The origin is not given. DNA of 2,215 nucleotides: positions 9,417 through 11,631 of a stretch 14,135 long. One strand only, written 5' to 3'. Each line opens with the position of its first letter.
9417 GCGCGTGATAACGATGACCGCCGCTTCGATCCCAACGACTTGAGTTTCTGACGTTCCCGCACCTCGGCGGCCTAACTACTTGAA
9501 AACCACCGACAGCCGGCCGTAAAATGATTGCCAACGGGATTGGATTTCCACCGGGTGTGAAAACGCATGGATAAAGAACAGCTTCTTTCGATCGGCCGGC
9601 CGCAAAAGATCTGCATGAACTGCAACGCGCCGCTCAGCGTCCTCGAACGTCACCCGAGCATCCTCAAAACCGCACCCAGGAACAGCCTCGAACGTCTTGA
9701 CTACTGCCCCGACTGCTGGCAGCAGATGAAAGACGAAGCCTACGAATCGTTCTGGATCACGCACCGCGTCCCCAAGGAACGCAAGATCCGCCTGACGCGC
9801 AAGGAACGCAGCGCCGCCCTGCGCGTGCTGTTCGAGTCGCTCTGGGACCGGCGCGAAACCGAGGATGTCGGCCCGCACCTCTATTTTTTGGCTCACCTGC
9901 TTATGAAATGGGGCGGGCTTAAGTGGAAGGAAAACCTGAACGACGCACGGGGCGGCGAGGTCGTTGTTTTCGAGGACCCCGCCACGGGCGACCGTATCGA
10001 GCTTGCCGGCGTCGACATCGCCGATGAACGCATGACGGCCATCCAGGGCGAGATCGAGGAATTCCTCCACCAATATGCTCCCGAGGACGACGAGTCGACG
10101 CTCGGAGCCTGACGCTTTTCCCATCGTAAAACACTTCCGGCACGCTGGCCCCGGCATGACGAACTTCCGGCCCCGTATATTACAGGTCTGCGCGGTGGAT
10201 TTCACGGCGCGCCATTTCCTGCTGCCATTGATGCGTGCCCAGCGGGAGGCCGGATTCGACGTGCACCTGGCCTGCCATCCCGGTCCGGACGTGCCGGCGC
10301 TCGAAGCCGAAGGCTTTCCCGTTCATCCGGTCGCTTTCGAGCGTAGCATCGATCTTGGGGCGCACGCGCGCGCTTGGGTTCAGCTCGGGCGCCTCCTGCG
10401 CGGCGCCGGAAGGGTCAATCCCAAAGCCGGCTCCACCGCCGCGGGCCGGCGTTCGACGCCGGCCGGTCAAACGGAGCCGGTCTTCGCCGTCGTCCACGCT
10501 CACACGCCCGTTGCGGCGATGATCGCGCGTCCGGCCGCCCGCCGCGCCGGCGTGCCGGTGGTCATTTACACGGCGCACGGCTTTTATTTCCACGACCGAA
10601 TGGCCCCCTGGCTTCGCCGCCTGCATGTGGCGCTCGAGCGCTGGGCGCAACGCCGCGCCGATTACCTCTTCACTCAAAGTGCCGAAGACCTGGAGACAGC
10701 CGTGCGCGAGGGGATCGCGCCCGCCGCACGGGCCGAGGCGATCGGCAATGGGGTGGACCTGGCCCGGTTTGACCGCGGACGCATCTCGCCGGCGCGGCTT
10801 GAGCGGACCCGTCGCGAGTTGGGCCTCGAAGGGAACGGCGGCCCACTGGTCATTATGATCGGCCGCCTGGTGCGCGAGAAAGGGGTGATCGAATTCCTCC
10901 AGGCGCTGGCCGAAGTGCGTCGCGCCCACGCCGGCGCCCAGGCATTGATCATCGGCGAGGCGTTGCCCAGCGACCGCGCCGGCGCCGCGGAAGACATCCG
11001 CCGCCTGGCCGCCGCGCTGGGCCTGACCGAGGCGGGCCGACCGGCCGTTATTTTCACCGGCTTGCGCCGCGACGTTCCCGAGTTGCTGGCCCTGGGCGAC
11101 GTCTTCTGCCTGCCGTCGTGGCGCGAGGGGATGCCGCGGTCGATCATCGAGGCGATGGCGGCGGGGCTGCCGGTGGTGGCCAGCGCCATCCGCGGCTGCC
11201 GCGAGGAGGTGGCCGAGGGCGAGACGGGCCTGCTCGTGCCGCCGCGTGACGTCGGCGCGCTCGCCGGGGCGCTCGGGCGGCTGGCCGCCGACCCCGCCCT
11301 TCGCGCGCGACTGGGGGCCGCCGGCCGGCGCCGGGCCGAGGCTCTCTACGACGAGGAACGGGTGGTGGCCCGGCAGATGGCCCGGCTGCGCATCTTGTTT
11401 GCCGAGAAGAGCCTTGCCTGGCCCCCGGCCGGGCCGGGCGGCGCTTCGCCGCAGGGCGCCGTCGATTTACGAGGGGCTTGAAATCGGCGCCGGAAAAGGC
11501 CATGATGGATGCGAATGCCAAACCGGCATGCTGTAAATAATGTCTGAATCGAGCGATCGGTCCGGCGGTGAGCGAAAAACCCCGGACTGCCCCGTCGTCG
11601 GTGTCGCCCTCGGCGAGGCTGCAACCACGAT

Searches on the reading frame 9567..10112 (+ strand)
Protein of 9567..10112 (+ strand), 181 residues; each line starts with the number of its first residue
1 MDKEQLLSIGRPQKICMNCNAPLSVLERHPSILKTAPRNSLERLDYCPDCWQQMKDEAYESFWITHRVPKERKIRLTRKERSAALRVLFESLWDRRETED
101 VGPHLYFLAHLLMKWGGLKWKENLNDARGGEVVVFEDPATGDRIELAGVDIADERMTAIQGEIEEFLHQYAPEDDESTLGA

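Call 32: search_protein_families(library=pfam, proteins=[window:9567-10112:+], max_evalue=1)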
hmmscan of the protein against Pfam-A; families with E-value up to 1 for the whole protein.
window:9567-10112:+ (181 aa): 2 families
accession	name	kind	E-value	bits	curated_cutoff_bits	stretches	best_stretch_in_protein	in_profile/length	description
PF05810.19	NinF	-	0.11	12.9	27.5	1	16-29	2-15/25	NinF protein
PF18912.6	DZR_2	-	0.13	12.6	27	0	43-55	20-32/56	Double zinc ribbon domain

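Call 33: search_protein_families(library=ncbifam, proteins=[window:9567-10112:+], max_evalue=0.01)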
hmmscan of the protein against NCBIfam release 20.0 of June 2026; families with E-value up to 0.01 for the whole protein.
window:9567-10112:+ (181 aa): 0 families

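Call 37: find_homologous_proteins(query=window:9567-10112:+, max_evalue=0.00001)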
Query window:9567-10112:+ (181 aa): 61 proteins with E <= 0.00001 among 159 candidates.
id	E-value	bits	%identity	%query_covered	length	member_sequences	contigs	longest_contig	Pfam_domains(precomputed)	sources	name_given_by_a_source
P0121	4.9e-120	416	100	100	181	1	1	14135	-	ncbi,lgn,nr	ncbi:MAG: hypothetical protein M1457_08115 [bacterium]|nr:hypothetical protein [bacterium]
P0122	2.5e-85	303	74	96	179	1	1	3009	-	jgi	jgi:hypothetical protein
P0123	3.5e-83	296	71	97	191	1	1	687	-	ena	-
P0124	9.4e-83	294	71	99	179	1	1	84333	-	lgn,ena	-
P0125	3.2e-82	293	70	96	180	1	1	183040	-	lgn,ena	-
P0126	2.3e-81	290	70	96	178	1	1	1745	-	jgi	jgi:hypothetical protein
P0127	9.9e-81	288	69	96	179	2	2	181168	-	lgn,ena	-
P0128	2.5e-80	286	68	99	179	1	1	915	-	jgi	jgi:hypothetical protein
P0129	7.0e-80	285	71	96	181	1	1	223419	-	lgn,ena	-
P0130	7.2e-79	282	65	100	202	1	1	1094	-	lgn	-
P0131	1.1e-78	281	68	99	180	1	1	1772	-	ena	-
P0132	1.4e-77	277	67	99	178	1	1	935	-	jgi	jgi:hypothetical protein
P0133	1.7e-77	277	70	96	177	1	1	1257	-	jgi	jgi:hypothetical protein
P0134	3.0e-76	273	64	99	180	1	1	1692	-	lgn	-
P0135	2.0e-74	267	64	96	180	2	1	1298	-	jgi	jgi:hypothetical protein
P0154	5.7e-67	243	59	99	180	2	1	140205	-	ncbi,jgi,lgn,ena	-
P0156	1.8e-64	235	55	99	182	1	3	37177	-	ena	-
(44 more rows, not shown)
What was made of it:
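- Tried and rejected: Switching to the lineage-specific 181-aa gene worked (call 37 onwards).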

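Call 38: find_encoding_contigs(protein=P0129, flank=10000, max_places=1)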
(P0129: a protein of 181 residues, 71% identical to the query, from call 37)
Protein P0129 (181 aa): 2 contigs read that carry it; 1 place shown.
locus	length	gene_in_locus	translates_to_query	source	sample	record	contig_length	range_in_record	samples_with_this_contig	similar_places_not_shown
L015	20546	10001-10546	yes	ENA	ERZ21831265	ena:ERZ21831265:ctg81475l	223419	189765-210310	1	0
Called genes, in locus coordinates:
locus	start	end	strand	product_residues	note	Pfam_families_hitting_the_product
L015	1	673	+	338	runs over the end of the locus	PF01370:Epimerase, PF04321:RmlD_sub_bind (faint), PF13460:NAD_binding_10, PF16363:GDP_Man_Dehyd (weak)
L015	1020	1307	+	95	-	-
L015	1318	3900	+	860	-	PF02463:SMC_N (faint), PF13304:AAA_21 (weak)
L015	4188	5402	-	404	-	PF02449:Glyco_hydro_42 (faint)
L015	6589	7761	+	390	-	-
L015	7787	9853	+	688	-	-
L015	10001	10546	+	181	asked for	-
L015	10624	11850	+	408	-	PF13477:Glyco_trans_4_2, PF13439:Glyco_transf_4, PF13579:Glyco_trans_4_4, PF00534:Glycos_transf_1, PF13692:Glyco_trans_1_4, PF13524:Glyco_trans_1_2 (weak)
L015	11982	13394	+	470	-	PF00226:DnaJ, PF20308:TPR-S (faint), PF21033:RMD1-3 (faint), PF03704:BTAD (faint), PF13414:TPR_11 (faint), PF23914:TPR_CcmH_CycH (faint), PF13432:TPR_16 (weak), PF14559:TPR_19 (weak), +9 more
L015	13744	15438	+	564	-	PF21348:RGL11_C (faint), PF01839:FG-GAP (faint), PF12256:TcdB_toxin_midN (faint), PF14783:BBS2_Mid (faint), PF16743:PliI (faint), PF25292:Beta-prop_CGLA (faint), PF13517:FG-GAP_3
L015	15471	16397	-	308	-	PF00158:Sigma54_activat, PF25601:AAA_lid_14 (faint)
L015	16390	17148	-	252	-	-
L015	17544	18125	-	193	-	-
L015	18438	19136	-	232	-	-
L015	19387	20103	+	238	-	-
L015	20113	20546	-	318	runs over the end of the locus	PF01370:Epimerase (weak), PF05368:NmrA (faint), PF13460:NAD_binding_10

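Call 39: find_encoding_contigs(protein=P0125, flank=10000, max_places=1)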
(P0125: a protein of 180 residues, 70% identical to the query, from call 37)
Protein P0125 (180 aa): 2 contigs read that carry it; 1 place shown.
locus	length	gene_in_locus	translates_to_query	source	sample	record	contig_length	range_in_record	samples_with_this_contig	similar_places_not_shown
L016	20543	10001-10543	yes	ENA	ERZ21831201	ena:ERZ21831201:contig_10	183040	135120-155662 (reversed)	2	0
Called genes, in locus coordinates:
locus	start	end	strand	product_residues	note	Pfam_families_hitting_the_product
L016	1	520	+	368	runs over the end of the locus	PF13103:TonB_2 (weak)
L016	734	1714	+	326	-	PF03255:ACCA, PF01039:Carboxyl_trans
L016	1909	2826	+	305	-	PF01370:Epimerase, PF05368:NmrA (weak), PF13460:NAD_binding_10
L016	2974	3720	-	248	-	-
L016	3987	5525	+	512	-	PF00158:Sigma54_activat, PF25601:AAA_lid_14 (weak)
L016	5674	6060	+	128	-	PF00072:Response_reg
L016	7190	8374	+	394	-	-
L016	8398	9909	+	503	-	-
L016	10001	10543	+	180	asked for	-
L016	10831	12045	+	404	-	PF13477:Glyco_trans_4_2, PF13439:Glyco_transf_4, PF13524:Glyco_trans_1_2 (faint), PF13579:Glyco_trans_4_4, PF20706:GT4-conflict (weak), PF00534:Glycos_transf_1, PF13692:Glyco_trans_1_4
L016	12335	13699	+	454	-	PF00226:DnaJ, PF13174:TPR_6 (faint), PF13432:TPR_16 (faint), PF14561:TPR_20 (faint), PF21033:RMD1-3 (faint), PF13428:TPR_14 (faint), PF23914:TPR_CcmH_CycH (faint), PF24575:TPR_Slam (faint), +7 more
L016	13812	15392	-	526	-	PF00884:Sulfatase, PF01663:Phosphodiest (weak), PF16347:SGSH_C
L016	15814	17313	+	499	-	PF00884:Sulfatase, PF01663:Phosphodiest (faint), PF16347:SGSH_C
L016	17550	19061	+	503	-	PF26550:Tricorn_2nd (faint), PF00930:DPPIV_N (faint), PF26549:Tricorn_N, PF25174:Beta-prop_THOC3 (faint), PF07676:PD40, PF26549:Tricorn_N, PF07676:PD40, PF26549:Tricorn_N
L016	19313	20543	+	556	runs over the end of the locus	-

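Call 40: find_encoding_contigs(protein=P0124, flank=10000, max_places=1)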
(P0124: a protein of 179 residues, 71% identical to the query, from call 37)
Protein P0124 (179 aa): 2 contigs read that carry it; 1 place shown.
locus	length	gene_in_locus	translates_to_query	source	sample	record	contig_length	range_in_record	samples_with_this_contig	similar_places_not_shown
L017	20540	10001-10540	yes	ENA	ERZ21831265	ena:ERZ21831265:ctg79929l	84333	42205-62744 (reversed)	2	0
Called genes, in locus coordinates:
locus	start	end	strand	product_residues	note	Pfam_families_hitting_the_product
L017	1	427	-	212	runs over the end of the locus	PF11300:DUF3102 (weak)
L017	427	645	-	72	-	PF12728:HTH_17 (weak)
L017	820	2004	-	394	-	-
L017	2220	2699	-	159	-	PF03592:Terminase_2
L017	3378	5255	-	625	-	-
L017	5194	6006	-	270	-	-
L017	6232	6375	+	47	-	-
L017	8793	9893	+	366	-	-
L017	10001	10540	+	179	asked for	-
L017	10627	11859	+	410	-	PF13477:Glyco_trans_4_2, PF13439:Glyco_transf_4, PF13579:Glyco_trans_4_4, PF20706:GT4-conflict (faint), PF00534:Glycos_transf_1, PF13692:Glyco_trans_1_4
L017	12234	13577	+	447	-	PF00226:DnaJ, PF12895:ANAPC3 (faint), PF21033:RMD1-3 (faint), PF25064:ARM_TT21_5th (faint), PF13432:TPR_16 (faint), PF03704:BTAD (faint), PF14561:TPR_20 (faint), PF14559:TPR_19 (weak), +11 more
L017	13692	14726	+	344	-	PF04041:Glyco_hydro_130 (faint), PF00251:Glyco_hydro_32N, PF04616:Glyco_hydro_43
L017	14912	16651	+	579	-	PF01432:Peptidase_M3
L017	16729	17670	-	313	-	PF03741:TerC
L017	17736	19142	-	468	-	PF00474:SSF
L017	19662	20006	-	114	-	-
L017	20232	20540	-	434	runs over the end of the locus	PF13439:Glyco_transf_4, PF13477:Glyco_trans_4_2 (weak), PF13579:Glyco_trans_4_4, PF00534:Glycos_transf_1, PF13692:Glyco_trans_1_4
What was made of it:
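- In L017, phage-like genes (terminase, HTH) lie to the left of the island (call 40).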

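Call 48: find_encoding_contigs(protein=P0154, flank=10000, max_places=1)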
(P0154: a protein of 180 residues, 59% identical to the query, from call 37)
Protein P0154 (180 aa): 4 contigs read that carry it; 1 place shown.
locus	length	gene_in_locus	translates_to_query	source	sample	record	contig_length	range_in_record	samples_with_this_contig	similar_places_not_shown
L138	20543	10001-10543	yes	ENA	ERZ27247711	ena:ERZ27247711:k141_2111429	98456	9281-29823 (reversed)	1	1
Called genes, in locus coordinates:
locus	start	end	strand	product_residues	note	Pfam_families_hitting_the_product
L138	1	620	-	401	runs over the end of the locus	PF00657:Lipase_GDSL, PF13472:Lipase_GDSL_2, PF25182:NonGDSL (faint)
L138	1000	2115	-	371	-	PF03462:PCRF, PF00472:RF-1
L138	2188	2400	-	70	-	-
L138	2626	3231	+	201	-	PF07963:N_methyl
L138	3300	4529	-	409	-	PF01011:PQQ (faint), PF13360:PQQ_2, PF13570:Beta-prop_ACSF4 (faint)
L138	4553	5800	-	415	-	PF13570:Beta-prop_ACSF4 (weak), PF01011:PQQ (faint), PF13360:PQQ_2, PF13570:Beta-prop_ACSF4 (weak)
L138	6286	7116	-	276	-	PF00215:OMPdecase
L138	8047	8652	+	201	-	-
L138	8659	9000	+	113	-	-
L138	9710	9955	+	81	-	-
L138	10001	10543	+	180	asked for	-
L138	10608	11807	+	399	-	PF13439:Glyco_transf_4, PF13477:Glyco_trans_4_2, PF13524:Glyco_trans_1_2 (faint), PF13579:Glyco_trans_4_4, PF20706:GT4-conflict (weak), PF00534:Glycos_transf_1, PF13692:Glyco_trans_1_4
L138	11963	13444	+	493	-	PF00226:DnaJ, PF20308:TPR-S (faint), PF13429:TPR_15 (faint), PF13432:TPR_16 (faint), PF23914:TPR_CcmH_CycH (faint), PF21033:RMD1-3 (faint), PF00515:TPR_1 (faint), PF07719:TPR_2 (faint), +10 more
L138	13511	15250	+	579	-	PF01432:Peptidase_M3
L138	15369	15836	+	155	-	PF14489:QueF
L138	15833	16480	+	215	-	PF01467:CTP_transf_like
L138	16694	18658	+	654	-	PF00515:TPR_1 (faint), PF07719:TPR_2 (faint), PF12895:ANAPC3 (faint), PF13174:TPR_6 (faint), PF13181:TPR_8 (faint), PF13371:TPR_9 (faint), PF14559:TPR_19 (weak), PF00069:Pkinase, +7 more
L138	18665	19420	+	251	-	PF00069:Pkinase, PF07714:PK_Tyr_Ser-Thr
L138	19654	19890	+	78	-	-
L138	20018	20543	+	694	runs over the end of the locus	PF00512:HisKA, PF02518:HATPase_c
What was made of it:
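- Housekeeping genes surround the element, on contigs of 84-223 kb for L015-L017 (calls 38-40) and 98 kb for L138 (call 48). The island always stays attached to the same downstream operon (calls 38-40, 48).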

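Call 49: find_encoding_contigs(protein=P0156, flank=10000, max_places=3)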
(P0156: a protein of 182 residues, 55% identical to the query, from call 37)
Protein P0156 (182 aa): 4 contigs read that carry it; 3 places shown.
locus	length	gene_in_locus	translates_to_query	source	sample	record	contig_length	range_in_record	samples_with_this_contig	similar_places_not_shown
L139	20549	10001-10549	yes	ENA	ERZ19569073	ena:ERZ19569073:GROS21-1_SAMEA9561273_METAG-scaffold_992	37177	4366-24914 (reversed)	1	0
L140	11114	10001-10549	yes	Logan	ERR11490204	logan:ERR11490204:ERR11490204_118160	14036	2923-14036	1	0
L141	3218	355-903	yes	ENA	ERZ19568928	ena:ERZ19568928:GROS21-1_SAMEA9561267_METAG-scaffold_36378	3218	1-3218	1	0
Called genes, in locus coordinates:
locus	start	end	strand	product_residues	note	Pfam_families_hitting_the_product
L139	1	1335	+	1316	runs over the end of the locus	PF00775:Dioxygenase_C (faint), PF02369:Big_1 (faint), PF10670:DUF4198 (faint), PF13715:CarbopepD_reg_2 (faint), PF15976:CooC_C (faint), PF17802:SpaA (faint), PF13620:CarboxypepD_reg, PF13620:CarboxypepD_reg, +5 more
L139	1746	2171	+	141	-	-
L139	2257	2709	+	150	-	-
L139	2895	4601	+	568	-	PF11832:DUF3352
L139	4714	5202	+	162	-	PF02367:TsaE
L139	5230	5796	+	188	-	PF09936:Methyltrn_RNA_4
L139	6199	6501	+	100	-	PF00381:PTS-HPr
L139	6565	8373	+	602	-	PF05524:PEP-utilisers_N, PF00391:PEP-utilizers, PF02896:PEP-utilizers_C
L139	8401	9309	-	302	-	PF02574:S-methyl_trans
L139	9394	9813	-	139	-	PF12092:DUF3568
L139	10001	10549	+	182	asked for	-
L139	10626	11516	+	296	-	PF00535:Glycos_transf_2, PF10111:Glyco_tranf_2_2 (faint), PF13641:Glyco_tranf_2_3, PF13632:Glyco_trans_2_3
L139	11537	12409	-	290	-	PF03807:F420_oxidored (weak), PF02153:PDH_N, PF20463:PDH_C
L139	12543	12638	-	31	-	-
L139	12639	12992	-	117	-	PF07291:MauE (faint), PF07681:DoxX (weak)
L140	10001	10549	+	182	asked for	-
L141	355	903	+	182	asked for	-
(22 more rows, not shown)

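Call 79: predict_structure(alignment_id=A4)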
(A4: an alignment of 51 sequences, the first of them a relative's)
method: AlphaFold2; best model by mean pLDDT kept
length: 181 residues; sequences in the alignment: 51
mean_pLDDT: 84.1   pTM: 0.54
mean pLDDT of the five models: 84.1, 80.8, 78.9, 77.8, 71.0
residues with pLDDT >= 90: 76; 70-90: 87; 50-70: 11; < 50: 7
segments of 3 or more residues with pLDDT < 50: 175-181
pLDDT, mean of each block of 10 residues (from residue 1): 77 88 81 82 90 90 74 74 92 93 94 90 91 93 92 83 86 48 32
secondary structure, 60 per line:
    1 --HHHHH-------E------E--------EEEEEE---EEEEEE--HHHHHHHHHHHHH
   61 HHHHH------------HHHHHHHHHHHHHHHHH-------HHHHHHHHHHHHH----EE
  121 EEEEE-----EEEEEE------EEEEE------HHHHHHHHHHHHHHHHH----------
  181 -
elements in order: H3-7 E31-36 E40-45 H48-65 H78-94 H102-114 E119-125 E131-136 E143-147 H154-170

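Call 81: fold_search(model_id=the predicted structure, library=pdb)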
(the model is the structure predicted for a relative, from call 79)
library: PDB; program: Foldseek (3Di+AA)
matches with E <= 10: 1162; with E <= 0.001: 0
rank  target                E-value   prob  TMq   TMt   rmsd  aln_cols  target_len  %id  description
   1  8ka7                  1.5e-01  0.72  0.23  0.33   9.6       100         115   15  De novo design protein -NB7 (released 2024-08-07)
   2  3nyb_A                2.1e-01  0.57  0.25  0.15  16.0       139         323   16  Structure and function of the polymerase core of TRAMP, a RNA surveillance complex (released 2010-08-04)
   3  2op6                  4.0e-01  0.35  0.13  0.15   7.4        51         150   20  Peptide-binding domain of Heat shock 70 kDa protein D precursor from C.elegans (released 2007-02-27)
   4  2ki7_MODEL_1_B        4.2e-01  0.25  0.16  0.27  12.7        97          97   12  The solution structure of RPP29-RPP21 complex from Pyrococcus furiosus (released 2009-09-15)
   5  3c4b                  4.5e-01  0.35  0.21  0.16  13.5        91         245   13  Structure of RNaseIIIb and dsRNA binding domains of mouse Dicer (released 2008-02-19)
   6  3dgh_A                4.7e-01  0.75  0.16  0.07   8.4        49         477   14  Crystal Structure of Drosophila Thioredoxin Reductase, C-terminal 8-residue truncation (released 2009-06-16)
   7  6rku_B                5.0e-01  0.15  0.21  0.13  16.5       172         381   10  E. coli DNA Gyrase - DNA binding and cleavage domain in State 1 (released 2019-11-06)
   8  6jpv_A                5.3e-01  0.30  0.14  0.15   7.0        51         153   20  Structural analysis of AIMP2-DX2 and HSP70 interaction (released 2019-10-02)
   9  9b9s                  5.3e-01  0.16  0.18  0.16  15.6       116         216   12  Crystal structure of the ligand binding domain of the Halomonas titanicae chemoreceptor Htc10 in complex with guanine (released 2024-11-20)
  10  3r4q_C                5.7e-01  0.66  0.18  0.23   5.6        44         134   16  Crystal structure of Lactoylglutathione lyase from Agrobacterium tumefaciens (released 2011-04-06)
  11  4wv5_A                5.7e-01  0.33  0.13  0.16   7.1        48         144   19  HEAT SHOCK PROTEIN 70 SUBSTRATE BINDING DOMAIN (released 2015-01-14)
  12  7qwk_E                6.4e-01  0.47  0.16  0.13   5.3        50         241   16  GCN2 (EIF2ALPHA KINASE 4, E2AK4) IN COMPLEX WITH COMPOUND 2 (released 2022-05-04)
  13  9ba3_F                6.4e-01  0.15  0.18  0.20  16.3       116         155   11  High-resolution crystal structure of the ligand binding domain of the Halomonas titanicae chemoreceptor Htc10 in compl (released 2024-11-20)
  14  3dgh_B                6.8e-01  0.63  0.16  0.07   8.3        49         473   14  Crystal Structure of Drosophila Thioredoxin Reductase, C-terminal 8-residue truncation (released 2009-06-16)
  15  8bzi                  6.8e-01  0.57  0.19  0.13   5.2        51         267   24  Human MST3 (STK24) kinase in complex with inhibitor MR39 (released 2023-01-18)
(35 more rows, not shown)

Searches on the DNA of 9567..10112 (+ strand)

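Call 61: search_rna_families(sources=[L015, L016, L017, L138], threshold=gathering)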
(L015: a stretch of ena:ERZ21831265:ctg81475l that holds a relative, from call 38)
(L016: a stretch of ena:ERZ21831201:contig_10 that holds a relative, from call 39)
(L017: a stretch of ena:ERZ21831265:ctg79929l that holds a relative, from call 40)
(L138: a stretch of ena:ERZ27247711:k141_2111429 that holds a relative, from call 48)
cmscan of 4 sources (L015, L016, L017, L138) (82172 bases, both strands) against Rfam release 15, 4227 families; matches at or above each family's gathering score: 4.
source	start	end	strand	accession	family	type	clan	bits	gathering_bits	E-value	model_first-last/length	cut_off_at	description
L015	5562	5634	-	RF00005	tRNA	Gene; tRNA;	CL00001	74.7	29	2.1e-14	1-71/71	no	tRNA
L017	7429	7501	-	RF00005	tRNA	Gene; tRNA;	CL00001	74.7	29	2.1e-14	1-71/71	no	tRNA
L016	6240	6312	-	RF00005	tRNA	Gene; tRNA;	CL00001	72.3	29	9.3e-14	1-71/71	no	tRNA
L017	19249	19321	-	RF00005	tRNA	Gene; tRNA;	CL00001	71.7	29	1.4e-13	1-71/71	no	tRNA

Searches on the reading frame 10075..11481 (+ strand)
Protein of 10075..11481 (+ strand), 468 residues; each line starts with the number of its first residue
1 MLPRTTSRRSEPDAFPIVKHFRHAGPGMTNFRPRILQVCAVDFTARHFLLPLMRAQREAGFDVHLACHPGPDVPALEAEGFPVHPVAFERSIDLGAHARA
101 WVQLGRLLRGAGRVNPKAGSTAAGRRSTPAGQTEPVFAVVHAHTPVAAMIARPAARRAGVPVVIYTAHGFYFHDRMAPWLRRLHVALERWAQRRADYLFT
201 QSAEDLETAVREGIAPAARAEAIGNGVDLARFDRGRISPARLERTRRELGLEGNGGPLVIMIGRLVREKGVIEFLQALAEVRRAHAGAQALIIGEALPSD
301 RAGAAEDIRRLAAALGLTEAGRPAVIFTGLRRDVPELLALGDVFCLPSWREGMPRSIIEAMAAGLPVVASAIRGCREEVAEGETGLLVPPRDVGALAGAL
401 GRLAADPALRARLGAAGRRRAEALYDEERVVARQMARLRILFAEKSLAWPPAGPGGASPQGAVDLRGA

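Call 9: search_protein_families(library=pfam, proteins=[window:10075-11481:+], max_evalue=0.01)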
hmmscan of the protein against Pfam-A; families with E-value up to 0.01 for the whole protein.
window:10075-11481:+ (468 aa): 7 families
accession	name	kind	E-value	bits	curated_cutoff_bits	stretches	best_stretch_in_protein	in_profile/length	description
PF13692.12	Glyco_trans_1_4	-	3.2e-34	118.7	27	1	257-406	2-142/142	Glycosyl transferases group 1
PF00534.26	Glycos_transf_1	-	3.7e-33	114.9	26.4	1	254-420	13-172/172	Glycosyl transferases group 1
PF13579.12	Glyco_trans_4_4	-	3.7e-19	70.1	29.7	1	49-226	7-158/158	Glycosyl transferase 4-like domain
PF13439.12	Glyco_transf_4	-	1.2e-15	58.4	28.5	1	52-231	11-170/170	Glycosyltransferase Family 4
PF13477.12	Glyco_trans_4_2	-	5.3e-13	49.8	23.4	2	138-202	76-139/139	Glycosyl transferase 4-like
PF20706.3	GT4-conflict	-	2.7e-06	27.1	26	1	249-379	193-320/385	Family 4 Glycosyltransferase in conflict systems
PF13524.12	Glyco_trans_1_2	-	3e-06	27.7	25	1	357-431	67-139/144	Glycosyl transferase-like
